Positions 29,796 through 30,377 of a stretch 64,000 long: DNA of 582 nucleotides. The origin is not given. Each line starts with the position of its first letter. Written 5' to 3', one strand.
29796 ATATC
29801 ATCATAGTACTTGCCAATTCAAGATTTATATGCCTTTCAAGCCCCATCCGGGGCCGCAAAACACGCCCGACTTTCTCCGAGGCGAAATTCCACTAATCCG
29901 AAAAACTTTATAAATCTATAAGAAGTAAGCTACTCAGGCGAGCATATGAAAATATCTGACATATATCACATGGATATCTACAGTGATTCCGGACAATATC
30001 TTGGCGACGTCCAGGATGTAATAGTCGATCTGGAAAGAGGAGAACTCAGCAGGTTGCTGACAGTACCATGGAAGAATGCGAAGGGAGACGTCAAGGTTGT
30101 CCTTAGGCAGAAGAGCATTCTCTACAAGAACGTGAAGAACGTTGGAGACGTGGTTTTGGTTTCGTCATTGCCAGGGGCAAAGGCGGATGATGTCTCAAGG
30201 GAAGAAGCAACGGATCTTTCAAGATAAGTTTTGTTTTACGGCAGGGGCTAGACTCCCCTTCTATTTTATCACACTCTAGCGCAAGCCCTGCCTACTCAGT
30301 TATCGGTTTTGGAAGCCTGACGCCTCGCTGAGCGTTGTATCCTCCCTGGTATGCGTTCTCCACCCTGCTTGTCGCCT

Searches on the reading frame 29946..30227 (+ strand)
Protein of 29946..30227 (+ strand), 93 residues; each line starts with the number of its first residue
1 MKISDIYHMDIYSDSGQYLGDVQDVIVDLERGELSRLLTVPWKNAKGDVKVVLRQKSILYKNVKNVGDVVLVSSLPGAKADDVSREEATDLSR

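Call 45: search_protein_families(library=pfam, proteins=[window:29946-30227:+], max_evalue=0.01)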
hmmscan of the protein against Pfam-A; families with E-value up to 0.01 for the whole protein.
window:29946-30227:+ (93 aa): 1 family
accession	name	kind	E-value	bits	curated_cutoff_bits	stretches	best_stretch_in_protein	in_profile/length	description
PF05239.21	PRC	-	5.2e-07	30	21.2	1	2-74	5-73/78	PRC-barrel domain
